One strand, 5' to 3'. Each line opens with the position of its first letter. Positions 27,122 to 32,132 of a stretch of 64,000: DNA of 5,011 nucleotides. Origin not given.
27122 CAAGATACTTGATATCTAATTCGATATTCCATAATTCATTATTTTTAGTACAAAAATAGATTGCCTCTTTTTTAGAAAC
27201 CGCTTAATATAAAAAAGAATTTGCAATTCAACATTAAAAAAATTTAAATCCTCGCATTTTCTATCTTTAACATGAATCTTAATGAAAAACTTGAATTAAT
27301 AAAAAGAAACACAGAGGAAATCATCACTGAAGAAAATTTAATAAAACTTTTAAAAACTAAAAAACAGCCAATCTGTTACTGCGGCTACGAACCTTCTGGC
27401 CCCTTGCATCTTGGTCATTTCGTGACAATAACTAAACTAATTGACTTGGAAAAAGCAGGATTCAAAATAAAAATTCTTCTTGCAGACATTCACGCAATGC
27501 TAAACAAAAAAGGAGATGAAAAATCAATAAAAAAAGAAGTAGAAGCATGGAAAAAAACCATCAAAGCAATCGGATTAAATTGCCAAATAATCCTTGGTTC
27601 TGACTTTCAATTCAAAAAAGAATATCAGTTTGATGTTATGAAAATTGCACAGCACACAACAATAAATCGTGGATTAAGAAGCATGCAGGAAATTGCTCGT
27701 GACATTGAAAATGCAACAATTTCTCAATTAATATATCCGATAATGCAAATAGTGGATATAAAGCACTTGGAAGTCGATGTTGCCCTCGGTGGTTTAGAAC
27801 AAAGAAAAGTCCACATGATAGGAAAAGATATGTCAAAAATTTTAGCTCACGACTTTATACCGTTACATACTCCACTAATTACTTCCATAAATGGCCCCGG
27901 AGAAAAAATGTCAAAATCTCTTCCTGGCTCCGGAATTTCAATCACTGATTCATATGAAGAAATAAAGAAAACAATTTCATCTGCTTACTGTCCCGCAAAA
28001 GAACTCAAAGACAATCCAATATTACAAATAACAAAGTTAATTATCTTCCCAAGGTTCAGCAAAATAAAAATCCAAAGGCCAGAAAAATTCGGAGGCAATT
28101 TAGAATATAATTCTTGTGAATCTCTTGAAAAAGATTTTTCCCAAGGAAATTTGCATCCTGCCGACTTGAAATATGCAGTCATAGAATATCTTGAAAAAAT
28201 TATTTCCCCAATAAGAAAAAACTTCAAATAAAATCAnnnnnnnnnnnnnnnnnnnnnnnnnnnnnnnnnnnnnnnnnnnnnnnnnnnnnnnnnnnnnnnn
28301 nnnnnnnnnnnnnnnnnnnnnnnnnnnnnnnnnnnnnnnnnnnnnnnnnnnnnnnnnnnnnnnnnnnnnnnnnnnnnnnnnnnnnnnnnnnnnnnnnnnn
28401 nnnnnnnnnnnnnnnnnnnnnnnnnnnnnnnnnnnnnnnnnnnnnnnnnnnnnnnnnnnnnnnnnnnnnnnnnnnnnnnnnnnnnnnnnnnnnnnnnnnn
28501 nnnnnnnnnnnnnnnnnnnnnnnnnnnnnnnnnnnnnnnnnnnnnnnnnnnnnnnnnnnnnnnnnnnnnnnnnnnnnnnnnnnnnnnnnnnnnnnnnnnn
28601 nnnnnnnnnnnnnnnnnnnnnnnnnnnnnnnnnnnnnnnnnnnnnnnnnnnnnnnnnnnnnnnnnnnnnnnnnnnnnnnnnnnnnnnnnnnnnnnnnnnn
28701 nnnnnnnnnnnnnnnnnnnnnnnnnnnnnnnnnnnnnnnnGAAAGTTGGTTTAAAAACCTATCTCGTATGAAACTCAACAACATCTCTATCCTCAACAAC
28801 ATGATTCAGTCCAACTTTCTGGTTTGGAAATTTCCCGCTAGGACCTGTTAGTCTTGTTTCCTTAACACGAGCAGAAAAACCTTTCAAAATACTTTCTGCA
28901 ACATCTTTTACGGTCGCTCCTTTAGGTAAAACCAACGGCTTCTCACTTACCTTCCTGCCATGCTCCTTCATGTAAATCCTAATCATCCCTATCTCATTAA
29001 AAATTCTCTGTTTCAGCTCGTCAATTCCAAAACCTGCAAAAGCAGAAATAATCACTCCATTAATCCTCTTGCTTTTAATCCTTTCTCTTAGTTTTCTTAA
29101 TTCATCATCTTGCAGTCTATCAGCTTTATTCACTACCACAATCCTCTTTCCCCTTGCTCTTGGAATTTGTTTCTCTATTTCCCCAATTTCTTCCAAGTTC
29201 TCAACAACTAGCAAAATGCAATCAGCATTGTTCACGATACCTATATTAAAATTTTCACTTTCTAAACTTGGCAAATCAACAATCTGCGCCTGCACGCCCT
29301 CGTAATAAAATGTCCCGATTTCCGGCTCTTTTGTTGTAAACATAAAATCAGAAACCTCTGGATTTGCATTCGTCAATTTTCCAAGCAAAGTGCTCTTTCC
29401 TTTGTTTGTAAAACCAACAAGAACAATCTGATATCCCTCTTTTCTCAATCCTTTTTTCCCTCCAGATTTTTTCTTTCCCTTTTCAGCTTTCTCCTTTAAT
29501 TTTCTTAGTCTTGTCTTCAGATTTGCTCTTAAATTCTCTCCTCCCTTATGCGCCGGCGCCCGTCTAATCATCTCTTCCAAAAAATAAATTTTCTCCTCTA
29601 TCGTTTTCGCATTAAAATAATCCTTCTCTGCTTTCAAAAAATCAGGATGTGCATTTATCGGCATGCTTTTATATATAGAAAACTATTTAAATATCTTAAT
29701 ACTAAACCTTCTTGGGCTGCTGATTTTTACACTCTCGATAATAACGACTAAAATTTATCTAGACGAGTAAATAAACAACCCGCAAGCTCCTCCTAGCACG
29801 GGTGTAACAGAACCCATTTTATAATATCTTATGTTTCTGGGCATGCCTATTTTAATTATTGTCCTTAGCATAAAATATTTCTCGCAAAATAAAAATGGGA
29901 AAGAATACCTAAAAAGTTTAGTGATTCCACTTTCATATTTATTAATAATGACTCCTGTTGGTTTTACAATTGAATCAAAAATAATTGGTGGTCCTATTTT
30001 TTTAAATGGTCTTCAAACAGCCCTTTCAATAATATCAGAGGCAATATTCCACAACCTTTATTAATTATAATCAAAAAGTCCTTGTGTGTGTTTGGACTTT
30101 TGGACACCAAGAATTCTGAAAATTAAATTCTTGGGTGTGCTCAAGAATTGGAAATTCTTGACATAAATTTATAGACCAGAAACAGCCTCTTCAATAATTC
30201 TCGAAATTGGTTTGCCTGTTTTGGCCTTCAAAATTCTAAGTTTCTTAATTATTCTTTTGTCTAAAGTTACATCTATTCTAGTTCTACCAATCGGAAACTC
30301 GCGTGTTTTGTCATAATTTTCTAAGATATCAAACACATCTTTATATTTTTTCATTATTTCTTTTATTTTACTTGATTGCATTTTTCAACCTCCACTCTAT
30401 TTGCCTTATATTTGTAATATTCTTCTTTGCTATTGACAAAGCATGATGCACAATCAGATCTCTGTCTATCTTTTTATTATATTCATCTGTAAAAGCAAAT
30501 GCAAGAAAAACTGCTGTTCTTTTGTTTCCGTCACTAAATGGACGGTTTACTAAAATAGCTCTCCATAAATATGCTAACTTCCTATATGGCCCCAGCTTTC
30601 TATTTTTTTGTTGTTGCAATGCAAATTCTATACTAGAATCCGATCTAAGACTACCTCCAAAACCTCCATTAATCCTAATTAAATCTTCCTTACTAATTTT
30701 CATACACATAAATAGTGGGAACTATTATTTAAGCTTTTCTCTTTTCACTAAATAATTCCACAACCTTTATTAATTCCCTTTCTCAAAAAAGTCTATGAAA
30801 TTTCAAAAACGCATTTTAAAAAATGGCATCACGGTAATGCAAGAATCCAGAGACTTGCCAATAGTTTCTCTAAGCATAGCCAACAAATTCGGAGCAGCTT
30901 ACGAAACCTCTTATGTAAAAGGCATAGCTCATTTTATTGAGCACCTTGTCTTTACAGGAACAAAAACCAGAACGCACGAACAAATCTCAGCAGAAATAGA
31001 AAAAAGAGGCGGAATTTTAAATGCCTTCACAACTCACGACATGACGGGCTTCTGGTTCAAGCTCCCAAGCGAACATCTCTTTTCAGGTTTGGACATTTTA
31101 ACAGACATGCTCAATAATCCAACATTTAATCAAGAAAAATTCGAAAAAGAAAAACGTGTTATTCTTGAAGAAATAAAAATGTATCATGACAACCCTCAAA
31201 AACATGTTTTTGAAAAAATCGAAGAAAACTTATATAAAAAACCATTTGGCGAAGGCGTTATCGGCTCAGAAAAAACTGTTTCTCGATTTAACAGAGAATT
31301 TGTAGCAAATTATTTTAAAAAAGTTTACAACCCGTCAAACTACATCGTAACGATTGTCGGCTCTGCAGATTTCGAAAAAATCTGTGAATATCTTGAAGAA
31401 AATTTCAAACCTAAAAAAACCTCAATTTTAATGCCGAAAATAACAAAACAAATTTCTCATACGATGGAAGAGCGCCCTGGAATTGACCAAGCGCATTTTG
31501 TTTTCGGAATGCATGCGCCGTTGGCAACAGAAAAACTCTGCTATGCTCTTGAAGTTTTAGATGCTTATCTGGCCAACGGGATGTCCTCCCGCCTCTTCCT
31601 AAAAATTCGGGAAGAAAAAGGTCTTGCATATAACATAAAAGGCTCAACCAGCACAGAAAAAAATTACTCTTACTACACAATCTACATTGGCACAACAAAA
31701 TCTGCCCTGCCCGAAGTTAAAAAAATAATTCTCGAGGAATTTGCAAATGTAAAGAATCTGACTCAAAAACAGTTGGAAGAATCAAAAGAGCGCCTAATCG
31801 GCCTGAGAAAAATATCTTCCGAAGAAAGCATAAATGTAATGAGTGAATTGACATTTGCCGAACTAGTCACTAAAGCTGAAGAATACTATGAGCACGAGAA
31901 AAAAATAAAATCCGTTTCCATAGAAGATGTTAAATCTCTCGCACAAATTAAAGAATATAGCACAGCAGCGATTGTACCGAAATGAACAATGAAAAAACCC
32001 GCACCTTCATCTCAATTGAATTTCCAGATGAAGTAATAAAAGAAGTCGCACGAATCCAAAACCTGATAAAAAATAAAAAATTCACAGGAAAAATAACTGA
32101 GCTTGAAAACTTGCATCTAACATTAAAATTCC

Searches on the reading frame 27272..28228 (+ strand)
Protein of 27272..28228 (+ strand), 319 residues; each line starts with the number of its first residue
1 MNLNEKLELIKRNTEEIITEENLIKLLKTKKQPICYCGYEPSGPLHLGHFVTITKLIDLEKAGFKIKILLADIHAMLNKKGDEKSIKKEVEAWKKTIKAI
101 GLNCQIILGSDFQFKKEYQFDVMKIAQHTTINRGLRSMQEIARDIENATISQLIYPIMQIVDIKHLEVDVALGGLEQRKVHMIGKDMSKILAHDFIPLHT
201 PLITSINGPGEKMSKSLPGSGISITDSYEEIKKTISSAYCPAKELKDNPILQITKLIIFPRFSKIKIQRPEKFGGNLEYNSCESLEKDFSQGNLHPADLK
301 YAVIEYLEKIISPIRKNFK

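Call 12: search_protein_families(library=pfam, proteins=[window:27272-28228:+])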
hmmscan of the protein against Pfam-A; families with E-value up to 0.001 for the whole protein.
window:27272-28228:+ (319 aa): 1 family
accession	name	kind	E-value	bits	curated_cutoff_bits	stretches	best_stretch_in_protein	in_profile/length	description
PF00579.31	tRNA-synt_1b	-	2.9e-44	152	21.1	1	30-310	3-290/292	tRNA synthetases class I (W and Y)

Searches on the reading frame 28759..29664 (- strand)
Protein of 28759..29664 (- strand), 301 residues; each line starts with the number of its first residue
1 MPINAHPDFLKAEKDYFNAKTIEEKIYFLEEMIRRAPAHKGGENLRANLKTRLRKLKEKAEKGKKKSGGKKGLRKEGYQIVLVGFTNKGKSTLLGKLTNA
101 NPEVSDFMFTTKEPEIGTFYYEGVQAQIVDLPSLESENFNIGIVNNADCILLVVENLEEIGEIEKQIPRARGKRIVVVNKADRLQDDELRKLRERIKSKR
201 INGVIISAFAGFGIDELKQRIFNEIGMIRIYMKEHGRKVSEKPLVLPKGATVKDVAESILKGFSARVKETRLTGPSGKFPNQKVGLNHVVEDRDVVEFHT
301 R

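Call 12: search_protein_families(library=pfam, proteins=[window:28759-29661:-])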
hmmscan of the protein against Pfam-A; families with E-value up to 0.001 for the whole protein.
window:28759-29661:- (300 aa): 8 families
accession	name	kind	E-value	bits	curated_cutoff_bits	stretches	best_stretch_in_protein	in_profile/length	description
PF01926.29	MMR_HSR1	-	2.2e-17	63.6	21.9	1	78-179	1-113/113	50S ribosome-binding GTPase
PF02421.24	FeoB_N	-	5.9e-11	42.6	27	1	78-220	2-156/156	Ferrous iron transport protein B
PF02824.27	TGS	-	1.6e-09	38.1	22.2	1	227-299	1-60/60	TGS domain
PF00009.33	GTP_EFTU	-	1.3e-07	31.8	26.5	1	79-222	6-184/188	Elongation factor Tu GTP binding domain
PF16897.10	MMR_HSR1_Xtn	-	2.5e-07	31.1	35.2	1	172-225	57-105/106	C-terminal region of MMR_HSR1 domain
PF03193.22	RsgA_GTPase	-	0.00028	21.2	30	0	169-224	52-108/174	RsgA GTPase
PF00025.27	Arf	-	0.00051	20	22.3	0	73-130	11-65/174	ADP-ribosylation factor family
PF13401.12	AAA_22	-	0.0006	20.6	27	0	78-199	7-115/130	AAA domain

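Call 41: find_encoding_contigs(protein=window:28759-29664:-, flank=4000, max_places=10)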
Protein window:28759-29664:- (301 aa): 6 contigs read that carry it; 3 places shown.
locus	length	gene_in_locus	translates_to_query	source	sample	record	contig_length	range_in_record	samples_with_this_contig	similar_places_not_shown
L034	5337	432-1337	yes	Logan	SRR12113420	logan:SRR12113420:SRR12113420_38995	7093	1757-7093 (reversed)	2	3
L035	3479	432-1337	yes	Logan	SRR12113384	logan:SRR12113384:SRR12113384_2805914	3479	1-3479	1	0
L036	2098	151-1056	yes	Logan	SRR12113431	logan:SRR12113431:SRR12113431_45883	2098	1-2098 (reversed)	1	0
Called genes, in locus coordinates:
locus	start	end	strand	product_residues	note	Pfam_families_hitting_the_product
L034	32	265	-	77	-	-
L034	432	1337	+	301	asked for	PF00009:GTP_EFTU (faint), PF01926:MMR_HSR1, PF02421:FeoB_N, PF16897:MMR_HSR1_Xtn (weak), PF02824:TGS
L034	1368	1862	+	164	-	-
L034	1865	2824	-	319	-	PF00579:tRNA-synt_1b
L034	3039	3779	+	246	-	-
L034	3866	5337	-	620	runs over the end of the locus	-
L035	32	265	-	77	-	-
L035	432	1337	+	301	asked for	PF00009:GTP_EFTU (faint), PF01926:MMR_HSR1, PF02421:FeoB_N, PF16897:MMR_HSR1_Xtn (weak), PF02824:TGS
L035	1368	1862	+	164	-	-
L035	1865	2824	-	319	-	PF00579:tRNA-synt_1b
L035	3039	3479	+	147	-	?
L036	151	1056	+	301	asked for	PF00009:GTP_EFTU (faint), PF01926:MMR_HSR1, PF02421:FeoB_N, PF16897:MMR_HSR1_Xtn (weak), PF02824:TGS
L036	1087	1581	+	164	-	-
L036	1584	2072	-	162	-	PF00579:tRNA-synt_1b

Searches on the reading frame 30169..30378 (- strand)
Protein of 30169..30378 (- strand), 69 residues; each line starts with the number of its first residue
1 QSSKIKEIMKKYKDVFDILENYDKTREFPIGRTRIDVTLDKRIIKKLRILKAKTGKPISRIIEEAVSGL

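Call 75: search_protein_families(library=pfam, proteins=[window:30169-30378:-], max_evalue=0.01)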
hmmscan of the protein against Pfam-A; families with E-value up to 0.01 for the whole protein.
window:30169-30378:- (69 aa): 2 families
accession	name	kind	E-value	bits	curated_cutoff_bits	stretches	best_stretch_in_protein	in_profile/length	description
PF12651.13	RHH_3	-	2.5e-07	31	21.6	1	32-69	2-39/44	Ribbon-helix-helix domain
PF01402.27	RHH_1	-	0.00049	20.4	20.5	1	34-66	1-33/39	Ribbon-helix-helix protein, copG family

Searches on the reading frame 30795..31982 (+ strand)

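Call 12: search_protein_families(library=pfam, proteins=[window:30795-31982:+])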
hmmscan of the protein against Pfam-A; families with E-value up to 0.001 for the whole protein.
window:30795-31982:+ (396 aa): 2 families
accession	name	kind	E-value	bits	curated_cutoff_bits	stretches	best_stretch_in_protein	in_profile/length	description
PF00675.25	Peptidase_M16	-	3.2e-35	121.6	22.3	1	20-155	9-145/149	Insulinase (Peptidase family M16)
PF05193.26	Peptidase_M16_C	-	1.2e-27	97.3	23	1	165-334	2-181/181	Peptidase M16 inactive domain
